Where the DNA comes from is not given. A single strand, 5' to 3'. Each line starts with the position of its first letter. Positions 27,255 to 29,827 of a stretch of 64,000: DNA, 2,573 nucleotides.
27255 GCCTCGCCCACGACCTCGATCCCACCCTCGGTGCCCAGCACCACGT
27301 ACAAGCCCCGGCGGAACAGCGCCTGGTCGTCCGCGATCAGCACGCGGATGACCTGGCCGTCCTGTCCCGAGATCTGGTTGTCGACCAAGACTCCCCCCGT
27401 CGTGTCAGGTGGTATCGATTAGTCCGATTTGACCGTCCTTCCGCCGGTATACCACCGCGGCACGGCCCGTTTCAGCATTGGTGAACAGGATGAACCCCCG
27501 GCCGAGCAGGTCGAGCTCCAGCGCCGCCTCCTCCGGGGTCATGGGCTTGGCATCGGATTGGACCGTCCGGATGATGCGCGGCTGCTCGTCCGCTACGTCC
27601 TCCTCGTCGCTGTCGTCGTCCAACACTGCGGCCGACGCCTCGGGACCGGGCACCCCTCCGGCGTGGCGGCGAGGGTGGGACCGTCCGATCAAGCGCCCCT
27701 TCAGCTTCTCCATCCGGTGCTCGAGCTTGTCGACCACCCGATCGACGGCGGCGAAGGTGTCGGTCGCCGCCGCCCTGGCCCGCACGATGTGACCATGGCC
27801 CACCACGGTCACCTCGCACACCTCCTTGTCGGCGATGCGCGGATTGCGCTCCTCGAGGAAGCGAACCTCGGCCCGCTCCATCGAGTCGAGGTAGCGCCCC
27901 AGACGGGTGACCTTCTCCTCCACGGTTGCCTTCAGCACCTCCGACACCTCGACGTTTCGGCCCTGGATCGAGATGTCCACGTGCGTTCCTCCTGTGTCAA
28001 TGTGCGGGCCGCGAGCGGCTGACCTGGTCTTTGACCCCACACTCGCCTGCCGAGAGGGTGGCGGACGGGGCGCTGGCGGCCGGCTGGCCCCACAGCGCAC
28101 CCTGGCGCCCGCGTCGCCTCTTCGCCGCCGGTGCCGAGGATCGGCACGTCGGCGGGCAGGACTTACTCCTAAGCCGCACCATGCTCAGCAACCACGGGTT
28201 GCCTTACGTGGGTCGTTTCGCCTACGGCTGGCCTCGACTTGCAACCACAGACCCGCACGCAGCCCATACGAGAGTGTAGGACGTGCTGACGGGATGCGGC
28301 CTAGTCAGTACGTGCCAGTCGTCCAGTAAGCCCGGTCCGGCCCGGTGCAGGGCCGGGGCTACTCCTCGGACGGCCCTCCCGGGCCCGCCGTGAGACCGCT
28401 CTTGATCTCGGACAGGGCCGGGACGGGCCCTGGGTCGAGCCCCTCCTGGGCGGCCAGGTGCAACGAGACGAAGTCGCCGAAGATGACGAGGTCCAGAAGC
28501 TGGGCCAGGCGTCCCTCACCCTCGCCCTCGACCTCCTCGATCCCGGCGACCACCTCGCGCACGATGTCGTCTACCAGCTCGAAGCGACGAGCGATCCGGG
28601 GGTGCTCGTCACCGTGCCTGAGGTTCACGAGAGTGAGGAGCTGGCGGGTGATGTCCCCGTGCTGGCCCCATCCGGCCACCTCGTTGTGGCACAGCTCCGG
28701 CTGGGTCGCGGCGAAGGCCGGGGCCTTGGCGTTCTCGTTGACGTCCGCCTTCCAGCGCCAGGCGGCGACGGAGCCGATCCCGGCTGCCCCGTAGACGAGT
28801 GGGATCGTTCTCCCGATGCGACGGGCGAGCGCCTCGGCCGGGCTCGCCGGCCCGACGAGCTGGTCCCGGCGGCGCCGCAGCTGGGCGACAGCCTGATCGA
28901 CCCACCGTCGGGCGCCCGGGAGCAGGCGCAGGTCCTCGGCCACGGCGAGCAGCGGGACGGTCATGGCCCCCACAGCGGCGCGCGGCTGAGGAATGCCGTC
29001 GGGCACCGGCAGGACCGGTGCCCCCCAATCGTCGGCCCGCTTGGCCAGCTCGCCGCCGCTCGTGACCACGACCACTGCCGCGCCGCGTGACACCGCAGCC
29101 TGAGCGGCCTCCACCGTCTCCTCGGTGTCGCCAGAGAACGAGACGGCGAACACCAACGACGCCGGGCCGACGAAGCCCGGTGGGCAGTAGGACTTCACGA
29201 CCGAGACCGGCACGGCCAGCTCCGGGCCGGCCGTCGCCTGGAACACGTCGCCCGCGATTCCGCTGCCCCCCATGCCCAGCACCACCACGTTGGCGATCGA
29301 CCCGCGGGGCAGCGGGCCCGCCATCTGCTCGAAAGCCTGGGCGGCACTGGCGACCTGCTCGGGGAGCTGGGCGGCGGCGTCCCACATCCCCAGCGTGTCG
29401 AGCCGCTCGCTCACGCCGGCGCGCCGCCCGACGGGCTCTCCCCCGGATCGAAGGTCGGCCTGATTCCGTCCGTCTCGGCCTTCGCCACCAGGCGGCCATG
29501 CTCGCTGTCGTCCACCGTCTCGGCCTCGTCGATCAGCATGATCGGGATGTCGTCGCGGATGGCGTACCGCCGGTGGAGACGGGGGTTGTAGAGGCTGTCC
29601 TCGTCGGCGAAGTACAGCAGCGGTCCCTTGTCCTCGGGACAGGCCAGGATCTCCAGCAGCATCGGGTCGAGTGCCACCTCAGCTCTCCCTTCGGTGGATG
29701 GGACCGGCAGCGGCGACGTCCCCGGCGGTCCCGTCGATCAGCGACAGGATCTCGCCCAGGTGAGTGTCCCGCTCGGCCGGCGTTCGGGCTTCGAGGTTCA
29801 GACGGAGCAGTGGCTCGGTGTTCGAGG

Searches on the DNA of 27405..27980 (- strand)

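Call 19: search_rna_families(sources=[L001, L002, L003, L004, L005, L006, L007, L008, L009, L010, L011, L012, L013, L014, L015, L016, L017, L018, L042, L019], threshold=gathering)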
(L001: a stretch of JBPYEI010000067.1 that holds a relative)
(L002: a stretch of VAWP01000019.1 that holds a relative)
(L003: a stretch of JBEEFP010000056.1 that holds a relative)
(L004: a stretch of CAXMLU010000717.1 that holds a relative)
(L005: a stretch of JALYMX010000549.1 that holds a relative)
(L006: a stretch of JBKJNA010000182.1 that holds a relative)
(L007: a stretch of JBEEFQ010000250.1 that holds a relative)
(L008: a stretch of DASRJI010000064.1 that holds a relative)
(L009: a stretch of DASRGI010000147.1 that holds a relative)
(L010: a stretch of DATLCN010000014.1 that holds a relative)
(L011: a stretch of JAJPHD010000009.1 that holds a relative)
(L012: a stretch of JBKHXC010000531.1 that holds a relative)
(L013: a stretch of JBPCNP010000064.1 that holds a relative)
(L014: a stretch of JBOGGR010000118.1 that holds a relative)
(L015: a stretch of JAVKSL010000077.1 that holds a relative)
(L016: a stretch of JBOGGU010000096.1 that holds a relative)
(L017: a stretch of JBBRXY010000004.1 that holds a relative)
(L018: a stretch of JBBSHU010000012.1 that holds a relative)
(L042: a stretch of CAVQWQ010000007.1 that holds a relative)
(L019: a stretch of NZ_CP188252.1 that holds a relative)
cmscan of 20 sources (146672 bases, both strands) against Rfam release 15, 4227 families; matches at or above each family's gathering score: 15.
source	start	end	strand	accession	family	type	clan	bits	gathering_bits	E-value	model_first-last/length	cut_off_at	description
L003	3710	3962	+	RF03072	raiA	Cis-reg; riboswitch;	-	153.8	101.3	4.8e-38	1-209/209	no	raiA RNA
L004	3477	3729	+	RF03072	raiA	Cis-reg; riboswitch;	-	152.1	101.3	1.5e-37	1-209/209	no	raiA RNA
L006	3613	3862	+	RF03072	raiA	Cis-reg; riboswitch;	-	150.6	101.3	3.8e-37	1-209/209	no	raiA RNA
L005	503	752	+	RF03072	raiA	Cis-reg; riboswitch;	-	149.9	101.3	6.1e-37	1-209/209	no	raiA RNA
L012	787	1038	+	RF03072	raiA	Cis-reg; riboswitch;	-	149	101.3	1.1e-36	1-209/209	no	raiA RNA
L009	3698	3951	+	RF03072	raiA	Cis-reg; riboswitch;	-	148.5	101.3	1.5e-36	1-209/209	no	raiA RNA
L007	3713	3965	+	RF03072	raiA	Cis-reg; riboswitch;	-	148.2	101.3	1.8e-36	1-209/209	no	raiA RNA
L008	3815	3964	+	RF03072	raiA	Cis-reg; riboswitch;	-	145.8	101.3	8.8e-36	1-209/209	no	raiA RNA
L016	3804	3977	+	RF03072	raiA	Cis-reg; riboswitch;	-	137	101.3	2.6e-33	1-209/209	no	raiA RNA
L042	3719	3970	+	RF03072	raiA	Cis-reg; riboswitch;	-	135.1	101.3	9e-33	1-209/209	no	raiA RNA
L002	3719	3970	+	RF03072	raiA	Cis-reg; riboswitch;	-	134.8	101.3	1.1e-32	1-209/209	no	raiA RNA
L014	1066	1330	+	RF03072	raiA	Cis-reg; riboswitch;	-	133.9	101.3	2e-32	1-209/209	no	raiA RNA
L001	3719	3970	+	RF03072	raiA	Cis-reg; riboswitch;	-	130.2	101.3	2.1e-31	1-209/209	no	raiA RNA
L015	1100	1319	+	RF03072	raiA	Cis-reg; riboswitch;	-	128.4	101.3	6.8e-31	1-209/209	no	raiA RNA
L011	3603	3868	+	RF03072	raiA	Cis-reg; riboswitch;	-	127.2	101.3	1.5e-30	1-209/209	no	raiA RNA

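Call 20: search_rna_families(sources=[L020, L021, L022, L023, L024, L025, L026, L027, L028, L029, L030, L031, L032, L033, L034, L035, L036, L037, L038, L040], threshold=gathering)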
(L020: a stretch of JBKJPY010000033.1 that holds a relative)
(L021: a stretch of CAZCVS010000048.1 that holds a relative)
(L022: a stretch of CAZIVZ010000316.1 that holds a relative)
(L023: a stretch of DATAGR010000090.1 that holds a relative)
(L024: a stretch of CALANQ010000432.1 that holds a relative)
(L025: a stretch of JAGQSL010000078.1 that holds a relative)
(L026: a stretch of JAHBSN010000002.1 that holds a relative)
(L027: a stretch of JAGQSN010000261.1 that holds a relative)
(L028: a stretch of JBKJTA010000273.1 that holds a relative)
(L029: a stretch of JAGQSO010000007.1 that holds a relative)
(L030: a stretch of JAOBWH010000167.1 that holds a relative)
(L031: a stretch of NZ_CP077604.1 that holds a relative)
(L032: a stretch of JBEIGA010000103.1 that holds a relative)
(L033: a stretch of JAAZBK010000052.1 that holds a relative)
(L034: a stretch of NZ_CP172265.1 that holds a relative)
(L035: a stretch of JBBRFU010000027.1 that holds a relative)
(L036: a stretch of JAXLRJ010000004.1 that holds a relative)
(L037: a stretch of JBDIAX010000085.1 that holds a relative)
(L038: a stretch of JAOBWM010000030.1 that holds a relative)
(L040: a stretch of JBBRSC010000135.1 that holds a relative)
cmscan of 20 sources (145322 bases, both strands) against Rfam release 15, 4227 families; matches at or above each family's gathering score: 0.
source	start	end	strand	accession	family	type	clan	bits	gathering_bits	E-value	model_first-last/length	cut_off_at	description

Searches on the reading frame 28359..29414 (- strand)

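Call 4: search_protein_families(library=pfam, proteins=[window:28359-29414:-])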
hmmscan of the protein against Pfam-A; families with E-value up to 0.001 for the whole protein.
window:28359-29414:- (351 aa): 2 families
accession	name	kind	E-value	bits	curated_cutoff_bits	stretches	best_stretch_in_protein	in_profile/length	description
PF10432.14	bact-PGI_C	-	1.8e-42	145.3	24.5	1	191-339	3-149/151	Bacterial phospho-glucose isomerase C-terminal SIS domain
PF01380.27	SIS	-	3.8e-07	30.4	25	1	42-128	7-99/131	SIS domain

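Call 64: search_protein_families(library=ncbifam, proteins=[window:28359-29414:-], max_evalue=0.01)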
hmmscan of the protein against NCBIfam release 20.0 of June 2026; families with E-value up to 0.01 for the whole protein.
window:28359-29414:- (351 aa): 10 families
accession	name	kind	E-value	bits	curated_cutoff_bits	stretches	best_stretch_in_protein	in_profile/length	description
NF006426.0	PRK08674.1-6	subfamily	5.9e-88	295.1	295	1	4-341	10-349/354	bifunctional phosphoglucose/phosphomannose isomerase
NF006425.0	PRK08674.1-5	equivalog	3.9e-81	272.7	471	1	3-341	12-353/358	bifunctional phosphoglucose/phosphomannose isomerase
NF006423.0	PRK08674.1-2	equivalog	9.2e-68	228.5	254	1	24-341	10-316/317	bifunctional phosphoglucose/phosphomannose isomerase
TIGR02128.1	G6PI_arch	equivalog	4.7e-62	209.7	213.9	1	37-340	20-306/308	bifunctional phosphoglucose/phosphomannose isomerase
NF006424.0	PRK08674.1-3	equivalog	2.3e-40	139.1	730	1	2-341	12-352/355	bifunctional phosphoglucose/phosphomannose isomerase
NF006422.0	PRK08674.1-1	subfamily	3.6e-35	121.9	317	1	41-338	26-292/302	bifunctional phosphoglucose/phosphomannose isomerase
TIGR03127.2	RuMP_HxlB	equivalog_domain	6.6e-05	22.9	160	1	41-119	31-107/178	6-phospho-3-hexuloisomerase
NF002805.0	PRK02947.1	subfamily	0.00055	19.2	135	1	82-120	105-143/247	sugar isomerase domain-containing protein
NF041755.1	RuMP_HxlAB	equivalog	0.00067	18.7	500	1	42-120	248-324/391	bifunctional 3-hexulose-6-phosphate synthase/6-phospho-3-hexuloisomerase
NF007080.0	PRK09533.1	equivalog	0.0017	16.2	712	1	17-69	433-485/949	bifunctional transaldolase/phosoglucose isomerase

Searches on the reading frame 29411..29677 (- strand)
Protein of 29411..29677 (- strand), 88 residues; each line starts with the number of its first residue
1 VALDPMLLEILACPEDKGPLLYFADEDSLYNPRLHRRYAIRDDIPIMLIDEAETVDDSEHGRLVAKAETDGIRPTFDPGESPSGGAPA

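Call 4: search_protein_families(library=pfam, proteins=[window:29411-29677:-])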
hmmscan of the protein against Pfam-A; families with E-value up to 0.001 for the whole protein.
window:29411-29677:- (88 aa): 1 family
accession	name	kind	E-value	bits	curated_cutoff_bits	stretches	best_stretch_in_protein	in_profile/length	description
PF03966.22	Trm112p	-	5.3e-12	45.9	22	1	4-43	1-40/40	Trm112p-like protein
